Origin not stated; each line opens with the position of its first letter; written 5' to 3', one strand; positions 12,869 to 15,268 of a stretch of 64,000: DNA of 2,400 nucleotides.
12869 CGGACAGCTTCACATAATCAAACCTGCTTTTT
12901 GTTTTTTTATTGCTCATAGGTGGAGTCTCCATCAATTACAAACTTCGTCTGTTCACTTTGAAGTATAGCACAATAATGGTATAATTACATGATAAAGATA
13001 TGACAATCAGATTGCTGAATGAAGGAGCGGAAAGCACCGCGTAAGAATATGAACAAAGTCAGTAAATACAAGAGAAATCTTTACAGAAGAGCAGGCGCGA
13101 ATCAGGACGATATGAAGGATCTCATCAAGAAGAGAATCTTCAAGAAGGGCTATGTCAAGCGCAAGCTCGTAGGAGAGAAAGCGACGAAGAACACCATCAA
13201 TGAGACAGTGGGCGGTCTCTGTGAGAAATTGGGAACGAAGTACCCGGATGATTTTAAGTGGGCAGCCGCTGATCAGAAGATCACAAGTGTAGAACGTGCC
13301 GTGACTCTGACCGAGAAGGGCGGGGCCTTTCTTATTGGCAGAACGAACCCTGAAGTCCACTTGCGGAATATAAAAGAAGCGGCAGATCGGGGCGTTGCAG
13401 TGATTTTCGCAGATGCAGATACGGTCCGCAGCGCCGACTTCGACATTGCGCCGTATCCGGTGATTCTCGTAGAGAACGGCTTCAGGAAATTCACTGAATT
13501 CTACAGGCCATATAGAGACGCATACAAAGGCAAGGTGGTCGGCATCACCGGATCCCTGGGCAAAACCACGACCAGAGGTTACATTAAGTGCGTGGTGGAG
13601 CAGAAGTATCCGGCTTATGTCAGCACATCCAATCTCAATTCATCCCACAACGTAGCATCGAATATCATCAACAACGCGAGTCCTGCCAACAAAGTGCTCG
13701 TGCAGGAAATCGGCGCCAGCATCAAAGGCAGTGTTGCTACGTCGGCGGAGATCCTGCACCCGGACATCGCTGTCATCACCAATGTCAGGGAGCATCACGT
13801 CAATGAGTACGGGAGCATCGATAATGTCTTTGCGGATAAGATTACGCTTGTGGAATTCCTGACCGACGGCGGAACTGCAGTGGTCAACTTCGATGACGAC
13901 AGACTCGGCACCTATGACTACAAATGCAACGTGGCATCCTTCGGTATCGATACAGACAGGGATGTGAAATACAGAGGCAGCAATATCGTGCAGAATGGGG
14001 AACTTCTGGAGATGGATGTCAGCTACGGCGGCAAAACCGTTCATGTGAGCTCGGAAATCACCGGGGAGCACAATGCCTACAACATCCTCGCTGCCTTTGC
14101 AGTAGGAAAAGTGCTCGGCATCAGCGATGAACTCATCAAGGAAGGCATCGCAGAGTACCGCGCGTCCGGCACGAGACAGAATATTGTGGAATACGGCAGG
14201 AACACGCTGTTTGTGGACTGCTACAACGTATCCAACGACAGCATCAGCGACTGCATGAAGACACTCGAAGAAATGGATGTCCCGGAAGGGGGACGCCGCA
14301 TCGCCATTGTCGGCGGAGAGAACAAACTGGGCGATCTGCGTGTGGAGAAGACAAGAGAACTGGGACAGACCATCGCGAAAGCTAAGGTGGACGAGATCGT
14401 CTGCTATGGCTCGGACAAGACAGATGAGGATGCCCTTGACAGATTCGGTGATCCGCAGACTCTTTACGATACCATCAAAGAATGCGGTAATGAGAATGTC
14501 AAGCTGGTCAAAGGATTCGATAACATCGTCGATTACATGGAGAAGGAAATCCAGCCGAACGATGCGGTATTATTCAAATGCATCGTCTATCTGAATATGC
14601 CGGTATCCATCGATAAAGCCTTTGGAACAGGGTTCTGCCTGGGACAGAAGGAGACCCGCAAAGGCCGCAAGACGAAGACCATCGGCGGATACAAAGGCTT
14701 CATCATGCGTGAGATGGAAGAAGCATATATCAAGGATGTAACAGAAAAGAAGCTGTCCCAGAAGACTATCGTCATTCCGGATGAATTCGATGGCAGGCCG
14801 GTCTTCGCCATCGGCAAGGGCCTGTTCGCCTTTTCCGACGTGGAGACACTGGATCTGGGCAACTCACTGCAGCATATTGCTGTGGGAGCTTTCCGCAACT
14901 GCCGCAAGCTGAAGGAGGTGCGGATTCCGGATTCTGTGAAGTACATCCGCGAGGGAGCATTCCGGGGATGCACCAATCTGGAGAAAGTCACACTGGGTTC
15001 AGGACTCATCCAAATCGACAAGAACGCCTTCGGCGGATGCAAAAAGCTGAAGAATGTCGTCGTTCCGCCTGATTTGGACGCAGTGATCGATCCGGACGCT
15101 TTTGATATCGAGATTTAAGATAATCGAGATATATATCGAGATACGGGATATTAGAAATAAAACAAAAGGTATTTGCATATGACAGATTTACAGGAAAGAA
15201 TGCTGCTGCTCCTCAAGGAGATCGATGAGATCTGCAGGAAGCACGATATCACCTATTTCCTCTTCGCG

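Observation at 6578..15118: Amidoligase island inside a teichoic-acid locus: three PF14397-type ATP-grasp genes plus a MurF-like ligase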

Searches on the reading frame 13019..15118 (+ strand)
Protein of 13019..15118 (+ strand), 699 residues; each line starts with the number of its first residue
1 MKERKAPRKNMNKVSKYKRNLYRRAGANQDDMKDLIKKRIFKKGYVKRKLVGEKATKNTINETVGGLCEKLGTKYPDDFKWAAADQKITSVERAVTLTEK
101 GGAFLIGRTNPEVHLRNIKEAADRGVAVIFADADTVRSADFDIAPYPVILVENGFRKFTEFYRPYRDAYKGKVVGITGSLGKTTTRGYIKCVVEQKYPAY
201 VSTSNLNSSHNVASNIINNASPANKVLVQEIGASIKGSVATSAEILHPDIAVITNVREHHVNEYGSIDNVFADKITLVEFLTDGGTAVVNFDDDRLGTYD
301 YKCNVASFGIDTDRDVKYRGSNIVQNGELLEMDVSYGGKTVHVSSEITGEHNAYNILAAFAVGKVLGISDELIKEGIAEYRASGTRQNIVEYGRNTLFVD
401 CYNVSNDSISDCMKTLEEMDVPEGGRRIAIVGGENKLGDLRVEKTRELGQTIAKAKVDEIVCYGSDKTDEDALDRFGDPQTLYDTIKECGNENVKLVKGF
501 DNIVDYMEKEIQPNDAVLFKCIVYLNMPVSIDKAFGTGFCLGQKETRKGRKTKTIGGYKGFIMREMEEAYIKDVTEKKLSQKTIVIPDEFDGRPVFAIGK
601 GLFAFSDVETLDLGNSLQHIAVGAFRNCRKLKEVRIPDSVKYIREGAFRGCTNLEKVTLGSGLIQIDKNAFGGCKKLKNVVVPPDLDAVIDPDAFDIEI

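Call 3: search_protein_families(library=pfam, proteins=[window:13019-15118:+], max_evalue=0.01)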
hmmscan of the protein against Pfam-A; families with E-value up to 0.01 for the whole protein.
window:13019-15118:+ (699 aa): 4 families
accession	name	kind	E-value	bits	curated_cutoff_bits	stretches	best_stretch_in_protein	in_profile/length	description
PF08245.18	Mur_ligase_M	-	1.2e-31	110.7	24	1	176-362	1-199/200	Mur ligase middle domain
PF13306.12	LRR_5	-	1.2e-20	74.1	27.7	1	598-687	3-91/127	BspA type Leucine rich repeat region (6 copies)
PF02875.26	Mur_ligase_C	-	5.7e-12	47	28.4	1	386-520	2-124/127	Mur ligase, glutamate ligase domain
PF13855.12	LRR_8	-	0.00015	21.9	27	0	643-678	16-52/61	Leucine rich repeat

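Call 8: search_solved_structures(query=window:13019-15118:+, max_evalue=0.01)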
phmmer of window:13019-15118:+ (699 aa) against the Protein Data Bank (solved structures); distinct sequences matched with E-value up to 0.01: 62 (the best 60 are shown).
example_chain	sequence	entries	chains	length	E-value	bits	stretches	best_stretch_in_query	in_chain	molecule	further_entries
4fs7_A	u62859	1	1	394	3.8e-35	124.8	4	619-686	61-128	Uncharacterized protein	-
4gt6_A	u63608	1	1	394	7.5e-27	97.4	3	613-695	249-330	Cell surface protein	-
4qdi_A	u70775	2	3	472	2.7e-25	92.3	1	162-465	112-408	UDP-N-acetylmuramoyl-tripeptide--D-alanyl-D-alanine ligase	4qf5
4ziy_A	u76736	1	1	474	3e-25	92.1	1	162-465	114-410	UDP-N-acetylmuramoyl-tripeptide--D-alanyl-D-alanine ligase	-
3zl8_A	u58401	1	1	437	2.1e-22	82.7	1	120-452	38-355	UDP-N-ACETYLMURAMOYL-TRIPEPTIDE--D-ALANYL-D-ALANINE LIGASE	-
4cvk_A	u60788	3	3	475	1.2e-21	80.2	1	142-464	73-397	UDP-N-acetylmuramoyl-tripeptide--D-alanyl-D-alanine ligase | UDP-N-ACETYLMURAMOYL-TRIPEPTIDE--D-ALANYL-D- ALANINE LIGASE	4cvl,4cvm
1gg4_A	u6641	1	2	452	1.6e-21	79.8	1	141-466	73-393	UDP-N-ACETYLMURAMOYLALANYL-D-GLUTAMYL-2,6-DIAMINOPIMELATE-D-ALANYL-D-ALANYL LIGASE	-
2am1_A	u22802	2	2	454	6.3e-21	77.8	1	105-468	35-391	UDP-N-acetylmuramoylalanine-D-glutamyl-lysine-D-alanyl-D-alanine ligase, MurF protein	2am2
3zm5_A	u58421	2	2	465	6.7e-21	77.7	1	105-468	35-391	UDP-N-ACETYLMURAMOYL-TRIPEPTIDE--D-ALANYL-D-ALANINE LIGASE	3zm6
6mlx_A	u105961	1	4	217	9.3e-20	73.9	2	598-695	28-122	Leucine-rich repeat protein TpLRR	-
4h09_A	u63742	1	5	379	3.1e-16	62.3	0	632-688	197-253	Hypothetical leucine rich repeat protein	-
4cp6_A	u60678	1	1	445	1.4e-12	50.2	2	592-684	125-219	CHOLINE BINDING PROTEIN PCPA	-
8f5d_A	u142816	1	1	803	3.6e-12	48.9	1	162-368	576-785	Multifunctional fusion protein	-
3lk7_A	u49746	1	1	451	1e-10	44.1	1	170-419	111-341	UDP-N-acetylmuramoylalanine--D-glutamate ligase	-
7tzi_A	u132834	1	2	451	2.4e-10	42.8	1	116-402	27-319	Mur ligase family protein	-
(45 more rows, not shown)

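Call 9: search_protein_families(library=ncbifam, proteins=[window:13019-15118:+], max_evalue=0.01)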
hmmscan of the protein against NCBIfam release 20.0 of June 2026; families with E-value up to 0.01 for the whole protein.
window:13019-15118:+ (699 aa): 27 families (the best 25 are shown)
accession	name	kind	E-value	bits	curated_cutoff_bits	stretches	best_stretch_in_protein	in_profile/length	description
TIGR01143.1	murF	subfamily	3.4e-60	204.2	288.6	1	118-520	26-404/418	UDP-N-acetylmuramoyl-tripeptide--D-alanyl-D-alanine ligase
NF008896.0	PRK11929.1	equivalog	4.9e-52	176.9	1023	1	119-526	558-948/965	bifunctional UDP-N-acetylmuramoyl-L-alanyl-D-glutamate--2,6-diaminopimelate ligase MurE/UDP-N-acetylmuramoyl-tripeptide--D-alanyl-D-alanine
NF010693.0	PRK14093.1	equivalog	3.1e-33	115.2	544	1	116-465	56-409/479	UDP-N-acetylmuramoylalanyl-D-glutamyl-2,6-diaminopimelate--D-alanyl-D-alanine ligase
NF008041.0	PRK10773.1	equivalog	5.4e-32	111.1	551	1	146-465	75-393/453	UDP-N-acetylmuramoyl-tripeptide--D-alanyl-D-alanine ligase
TIGR01082.1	murC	equivalog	3.5e-26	92.3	335.1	1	171-431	100-351/449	UDP-N-acetylmuramate--L-alanine ligase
NF001126.0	PRK00139.1-4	equivalog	7.1e-26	90.8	373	1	83-433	18-376/486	UDP-N-acetylmuramoyl-L-alanyl-D-glutamate--2,6-diaminopimelate ligase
NF008897.0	PRK11930.1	equivalog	1.8e-25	89.2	804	1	116-488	54-421/822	bifunctional UDP-N-acetylmuramoyl-tripeptide:D-alanyl-D-alanine ligase/alanine racemase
TIGR01087.1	murD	equivalog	6.6e-22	78.2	211.95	1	170-519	103-415/441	UDP-N-acetylmuramoyl-L-alanine--D-glutamate ligase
TIGR01085.1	murE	subfamily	6e-21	74.9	257.3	1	87-463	3-392/472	UDP-N-acetylmuramyl-tripeptide synthetase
NF001124.0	PRK00139.1-2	equivalog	1e-17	64.1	476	1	117-471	57-414/500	UDP-N-acetylmuramoyl-L-alanyl-D-glutamate--2,6-diaminopimelate ligase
NF053645.1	pMurC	equivalog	8.2e-15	54.4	560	2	172-315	103-250/492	pseudomurein biosynthesis peptide ligase pMurC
NF011171.0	PRK14573.1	equivalog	1.1e-14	53.4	1015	1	175-515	108-427/809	bifunctional UDP-N-acetylmuramate--L-alanine ligase/D-alanine--D-alanine ligase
NF053648.1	pMurE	equivalog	1.3e-13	50.5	600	1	168-419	95-351/464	pseudomurein biosynthesis peptide ligase pMurE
NF010628.0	PRK14022.1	equivalog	5.3e-13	48.5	536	1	169-518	109-451/483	UDP-N-acetylmuramoyl-L-alanyl-D-glutamate--L-lysine ligase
TIGR02068.2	cya_phycin_syn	equivalog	1.5e-12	46.4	850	1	248-516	565-843/862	cyanophycin synthetase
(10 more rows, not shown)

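Call 13: find_homologous_proteins(query=window:13019-15118:+, max_evalue=1e-10)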
Query window:13019-15118:+ (699 aa): 678 proteins with E <= 1e-10 among 8000 candidates; the best 120 are listed.
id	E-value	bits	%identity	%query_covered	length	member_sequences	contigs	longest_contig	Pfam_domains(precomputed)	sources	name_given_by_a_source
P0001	0.0e+0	1574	100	100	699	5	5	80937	PF13306.13,PF02875.27,PF08245.19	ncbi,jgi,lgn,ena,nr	ncbi:MAG: hypothetical protein E7221_00485 [Clostridiales bacterium]|nr:hypothetical protein [Clostr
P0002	0.0e+0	1353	86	98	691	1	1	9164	PF13306.13,PF02875.27,PF08245.19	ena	-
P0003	0.0e+0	1303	82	98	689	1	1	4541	PF13306.13,PF02875.27,PF08245.19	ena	-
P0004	0.0e+0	1291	81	99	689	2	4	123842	PF13306.13,PF02875.27,PF08245.19,PF13855.13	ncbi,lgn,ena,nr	ncbi:MAG: leucine-rich repeat protein [Firmicutes bacterium]|nr:leucine-rich repeat protein [Bacillo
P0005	0.0e+0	1271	79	99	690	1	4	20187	PF13306.13,PF02875.27,PF08245.19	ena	-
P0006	1.1e-261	888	59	95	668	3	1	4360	PF13306.13,PF08245.19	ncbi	-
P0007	1.0e-260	885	59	95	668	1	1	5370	PF13306.13,PF08245.19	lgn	-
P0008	2.0e-257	874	58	95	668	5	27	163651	PF13306.13,PF02875.27,PF08245.19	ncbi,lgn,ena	-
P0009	2.2e-256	871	58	95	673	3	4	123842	PF13306.13,PF08245.19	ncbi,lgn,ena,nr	ncbi:MAG: leucine-rich repeat protein [Firmicutes bacterium]|nr:leucine-rich repeat protein [Bacillo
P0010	4.0e-256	870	58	95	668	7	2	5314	PF13306.13,PF02875.27,PF08245.19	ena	-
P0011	2.4e-250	851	57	95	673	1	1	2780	PF13306.13,PF02875.27,PF08245.19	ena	-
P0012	4.7e-247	840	57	95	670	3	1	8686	PF13306.13,PF02875.27,PF08245.19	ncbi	-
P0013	3.6e-217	741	50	96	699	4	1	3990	PF13306.13,PF02875.27,PF08245.19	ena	-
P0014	1.5e-200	686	48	96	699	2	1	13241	PF13306.13,PF02875.27,PF08245.19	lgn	-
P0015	5.1e-196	671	42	98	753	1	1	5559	PF13306.13,PF02875.27,PF08245.19,PF13855.13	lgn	-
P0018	7.7e-190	651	47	91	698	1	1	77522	PF13306.13,PF02875.27,PF08245.19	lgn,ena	-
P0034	1.2e-119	419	36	91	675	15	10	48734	PF13306.13,PF02875.27,PF08245.19,PF13855.13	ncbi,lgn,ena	-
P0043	1.4e-109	386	34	91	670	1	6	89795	PF13306.13,PF08245.19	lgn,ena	-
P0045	3.5e-104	368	33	92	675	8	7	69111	PF13306.13,PF08245.19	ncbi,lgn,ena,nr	ncbi:MAG: leucine-rich repeat protein [Firmicutes bacterium]|nr:leucine-rich repeat protein [Bacillo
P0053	1.7e-70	257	31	88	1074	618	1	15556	PF09587.16,PF13306.13,PF02557.23,PF02875.27,PF08245.19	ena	-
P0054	5.3e-66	242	28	96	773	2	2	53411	PF13306.13,PF02875.27,PF08245.19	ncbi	-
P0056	9.0e-65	238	28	89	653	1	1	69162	PF13306.13,PF02875.27,PF08245.19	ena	-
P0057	6.8e-48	182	34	48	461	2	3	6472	PF02875.27,PF08245.19,PF01225.31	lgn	-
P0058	4.1e-46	176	29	65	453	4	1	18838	PF02875.27,PF08245.19,PF01225.31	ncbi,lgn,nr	ncbi:MAG: UDP-N-acetylmuramoyl-tripeptide--D-alanyl-D-alanine ligase [Ruminococcus sp.]|nr:UDP-N-ace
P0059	5.5e-46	176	30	56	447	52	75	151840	PF02875.27,PF08245.19,PF01225.31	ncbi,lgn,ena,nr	ncbi:MAG: UDP-N-acetylmuramoyl-tripeptide--D-alanyl-D-alanine ligase [Oscillospiraceae bacterium]|nr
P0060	7.7e-45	172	31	53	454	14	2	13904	PF02875.27,PF08245.19,PF01225.31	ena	-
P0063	2.7e-42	163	29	58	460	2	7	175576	PF02875.27,PF08245.19,PF01225.31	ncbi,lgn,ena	-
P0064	9.2e-42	162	30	53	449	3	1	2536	PF02875.27,PF08245.19,PF01225.31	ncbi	ncbi:MAG: UDP-N-acetylmuramoyl-tripeptide--D-alanyl-D-alanine ligase [Oscillospiraceae bacterium]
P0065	1.1e-41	161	32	58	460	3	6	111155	PF02875.27,PF08245.19,PF01225.31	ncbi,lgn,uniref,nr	ncbi:UDP-N-acetylmuramoyl-tripeptide--D-alanyl-D-alanine ligase [Agathobaculum sp.]|uniref:UDP-N-ace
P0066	1.7e-41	161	32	50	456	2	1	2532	PF02875.27,PF08245.19,PF01225.31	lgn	-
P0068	7.8e-41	159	32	54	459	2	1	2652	PF02875.27,PF08245.19,PF01225.31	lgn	-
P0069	9.3e-41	158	30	54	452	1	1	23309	PF02875.27,PF08245.19,PF01225.31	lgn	-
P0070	3.9e-40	156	32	54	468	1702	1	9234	PF02875.27,PF08245.19,PF01225.31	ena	-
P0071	4.2e-40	156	32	58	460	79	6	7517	PF02875.27,PF08245.19,PF01225.31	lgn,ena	-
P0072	5.4e-40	156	35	46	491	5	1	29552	PF02875.27,PF08245.19,PF01225.31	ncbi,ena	-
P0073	6.3e-40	156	32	54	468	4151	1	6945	PF02875.27,PF08245.19,PF01225.31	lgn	-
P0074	7.0e-40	155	32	46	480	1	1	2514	PF02875.27,PF08245.19,PF01225.31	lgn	-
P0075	8.1e-40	155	29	46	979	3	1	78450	PF02875.27,PF08245.19,PF01225.31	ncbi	-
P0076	1.4e-39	154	27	67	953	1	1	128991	PF02875.27,PF08245.19,PF01225.31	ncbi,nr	ncbi:MAG: UDP-N-acetylmuramoyl-L-alanyl-D-glutamate--2,6-diaminopimelate ligase [Ruminococcus sp.]|n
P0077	2.3e-39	154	31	54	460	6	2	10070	PF02875.27,PF08245.19,PF01225.31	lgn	-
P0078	2.5e-39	154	32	58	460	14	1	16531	PF02875.27,PF08245.19,PF01225.31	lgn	-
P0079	3.6e-39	153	28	57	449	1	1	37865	PF02875.27,PF08245.19,PF01225.31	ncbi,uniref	ncbi:UDP-N-acetylmuramoyl-tripeptide--D-alanyl-D-alanine ligase [Porcipelethomonas sp.]|uniref:UDP-N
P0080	8.3e-39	152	30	46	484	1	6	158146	PF02875.27,PF08245.19,PF01225.31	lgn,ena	-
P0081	1.1e-38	151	35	42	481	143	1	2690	PF02875.27,PF08245.19,PF01225.31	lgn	-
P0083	2.2e-38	150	29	60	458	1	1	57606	PF02875.27,PF08245.19,PF01225.31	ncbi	-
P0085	4.3e-38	150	27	57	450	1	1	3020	PF02875.27,PF08245.19,PF01225.31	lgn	-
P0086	6.7e-38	149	31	54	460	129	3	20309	PF02875.27,PF08245.19,PF01225.31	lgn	-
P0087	8.9e-38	148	29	58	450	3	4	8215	PF02875.27,PF08245.19,PF01225.31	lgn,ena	-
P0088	1.1e-37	148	31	53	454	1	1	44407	PF02875.27,PF08245.19,PF01225.31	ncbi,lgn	ncbi:MAG: UDP-N-acetylmuramoyl-tripeptide--D-alanyl-D-alanine ligase [Anaerotignaceae bacterium]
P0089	1.5e-37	148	28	63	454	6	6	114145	PF02875.27,PF08245.19,PF01225.31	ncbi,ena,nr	ncbi:MAG: UDP-N-acetylmuramoyl-tripeptide--D-alanyl-D-alanine ligase [Ruminococcus sp.]|nr:UDP-N-ace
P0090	2.3e-37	147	27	60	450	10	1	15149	PF02875.27,PF08245.19,PF01225.31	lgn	-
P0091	2.8e-37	147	29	46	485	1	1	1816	PF02875.27,PF08245.19,PF01225.31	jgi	jgi:UDP-N-acetylmuramoyl-tripeptide--D-alanyl-D-alanine ligase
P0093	3.3e-37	147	29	50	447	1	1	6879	PF02875.27,PF08245.19,PF01225.31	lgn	-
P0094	4.7e-37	146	31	50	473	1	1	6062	PF02875.27,PF08245.19,PF01225.31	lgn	-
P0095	5.7e-37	146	29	46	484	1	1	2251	PF02875.27,PF08245.19,PF01225.31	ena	-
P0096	9.1e-37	145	32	54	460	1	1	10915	PF02875.27,PF08245.19,PF01225.31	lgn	-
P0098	1.5e-36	144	28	54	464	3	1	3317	PF02875.27,PF08245.19,PF01225.31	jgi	jgi:UDP-N-acetylmuramoyl-tripeptide--D-alanyl-D-alanine ligase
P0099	1.9e-36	144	31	51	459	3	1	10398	PF02875.27,PF08245.19,PF01225.31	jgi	jgi:UDP-N-acetylmuramoyl-tripeptide--D-alanyl-D-alanine ligase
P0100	2.6e-36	144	31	54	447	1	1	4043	PF02875.27,PF08245.19,PF01225.31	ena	-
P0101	3.3e-36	143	30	54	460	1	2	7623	PF02875.27,PF08245.19,PF01225.31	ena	-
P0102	3.6e-36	143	28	50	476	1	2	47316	PF02875.27,PF08245.19,PF01225.31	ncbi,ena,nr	ncbi:MAG: UDP-N-acetylmuramoyl-tripeptide--D-alanyl-D-alanine ligase [Clostridia bacterium]|nr:UDP-N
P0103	3.8e-36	143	30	46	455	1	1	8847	PF02875.27,PF08245.19,PF01225.31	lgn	-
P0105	6.4e-36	142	31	48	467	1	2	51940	PF02875.27,PF08245.19,PF01225.31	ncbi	-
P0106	8.7e-36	142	29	53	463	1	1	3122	PF02875.27,PF08245.19,PF01225.31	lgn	-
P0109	1.2e-35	141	30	54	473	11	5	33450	PF02875.27,PF08245.19,PF01225.31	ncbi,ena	-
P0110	2.6e-35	140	29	46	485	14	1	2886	PF02875.27,PF08245.19,PF01225.31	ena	-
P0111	3.4e-35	140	28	58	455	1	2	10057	PF02875.27,PF08245.19,PF01225.31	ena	-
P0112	3.6e-35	140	27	54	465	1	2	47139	PF02875.27,PF08245.19,PF01225.31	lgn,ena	-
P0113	4.7e-35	139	33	45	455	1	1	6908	PF02875.27,PF08245.19,PF01225.31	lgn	-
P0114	4.9e-35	139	28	54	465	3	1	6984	PF02875.27,PF08245.19,PF01225.31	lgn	-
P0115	5.0e-35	139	29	46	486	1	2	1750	PF02875.27,PF08245.19,PF01225.31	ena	-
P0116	5.5e-35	139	34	44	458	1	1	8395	PF02875.27,PF08245.19,PF01225.31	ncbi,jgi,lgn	-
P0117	6.6e-35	139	27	57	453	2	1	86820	PF02875.27,PF08245.19,PF01225.31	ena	-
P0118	1.2e-34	138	27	49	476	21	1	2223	PF02875.27,PF08245.19,PF01225.31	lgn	-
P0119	1.2e-34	138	32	45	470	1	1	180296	PF02875.27,PF08245.19,PF01225.31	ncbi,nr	ncbi:MAG TPA: UDP-N-acetylmuramoyl-tripeptide--D-alanyl-D-alanine ligase [Clostridiales bacterium]|n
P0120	1.2e-34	138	29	56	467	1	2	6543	PF02875.27,PF08245.19,PF01225.31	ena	-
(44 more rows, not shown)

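Call 15: find_encoding_contigs(protein=P0008, flank=10000, max_places=2)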
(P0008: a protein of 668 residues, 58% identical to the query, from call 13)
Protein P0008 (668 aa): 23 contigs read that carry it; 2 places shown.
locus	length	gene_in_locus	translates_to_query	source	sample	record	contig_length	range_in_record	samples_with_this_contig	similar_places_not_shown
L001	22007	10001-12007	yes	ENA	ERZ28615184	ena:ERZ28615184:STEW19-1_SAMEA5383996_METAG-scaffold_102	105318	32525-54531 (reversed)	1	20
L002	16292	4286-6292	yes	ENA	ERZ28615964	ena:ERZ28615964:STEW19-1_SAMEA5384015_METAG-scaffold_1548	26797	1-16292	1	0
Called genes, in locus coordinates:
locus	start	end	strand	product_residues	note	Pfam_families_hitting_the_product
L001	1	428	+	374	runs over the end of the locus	PF03816:LytR_cpsA_psr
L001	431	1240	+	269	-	PF01061:ABC2_membrane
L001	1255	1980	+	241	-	PF00005:ABC_tran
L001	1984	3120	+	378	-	PF04464:Glyphos_transf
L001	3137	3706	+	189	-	-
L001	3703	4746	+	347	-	PF14397:ATPgrasp_ST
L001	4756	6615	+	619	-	PF14397:ATPgrasp_ST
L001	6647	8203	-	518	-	PF14397:ATPgrasp_ST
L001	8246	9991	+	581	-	PF04991:LicD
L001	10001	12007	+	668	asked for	PF08245:Mur_ligase_M, PF02875:Mur_ligase_C (weak), PF13306:LRR_5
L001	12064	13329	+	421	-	PF09479:Flg_new, PF03734:YkuD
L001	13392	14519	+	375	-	PF01041:DegT_DnrJ_EryC1, PF00155:Aminotran_1_2, PF00266:Aminotran_5 (weak)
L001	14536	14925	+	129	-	PF01467:CTP_transf_like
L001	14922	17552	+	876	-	PF09586:YfhO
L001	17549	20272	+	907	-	PF09586:YfhO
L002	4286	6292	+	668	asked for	PF08245:Mur_ligase_M, PF02875:Mur_ligase_C (weak), PF13306:LRR_5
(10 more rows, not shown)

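Call 16: find_encoding_contigs(protein=P0004, flank=10000, max_places=1)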
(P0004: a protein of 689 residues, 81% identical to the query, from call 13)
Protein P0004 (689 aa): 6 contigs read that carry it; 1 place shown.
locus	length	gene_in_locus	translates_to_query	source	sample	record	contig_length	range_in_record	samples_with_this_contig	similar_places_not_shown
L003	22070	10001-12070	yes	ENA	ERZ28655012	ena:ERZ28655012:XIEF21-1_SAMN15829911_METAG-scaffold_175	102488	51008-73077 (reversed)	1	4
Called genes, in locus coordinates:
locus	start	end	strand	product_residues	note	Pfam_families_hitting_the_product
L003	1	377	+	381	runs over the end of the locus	PF03816:LytR_cpsA_psr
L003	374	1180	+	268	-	PF01061:ABC2_membrane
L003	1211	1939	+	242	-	PF00005:ABC_tran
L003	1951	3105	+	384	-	PF04464:Glyphos_transf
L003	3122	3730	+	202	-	-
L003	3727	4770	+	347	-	PF14397:ATPgrasp_ST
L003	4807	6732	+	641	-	PF14397:ATPgrasp_ST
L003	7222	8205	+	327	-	-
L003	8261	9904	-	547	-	PF14397:ATPgrasp_ST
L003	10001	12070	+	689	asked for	PF08245:Mur_ligase_M, PF02875:Mur_ligase_C, PF13306:LRR_5, PF13855:LRR_8 (faint)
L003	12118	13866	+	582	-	PF04991:LicD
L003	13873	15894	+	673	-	PF08245:Mur_ligase_M, PF13306:LRR_5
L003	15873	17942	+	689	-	PF04464:Glyphos_transf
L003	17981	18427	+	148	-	PF01467:CTP_transf_like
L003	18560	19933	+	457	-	PF00041:fn3 (weak), PF03734:YkuD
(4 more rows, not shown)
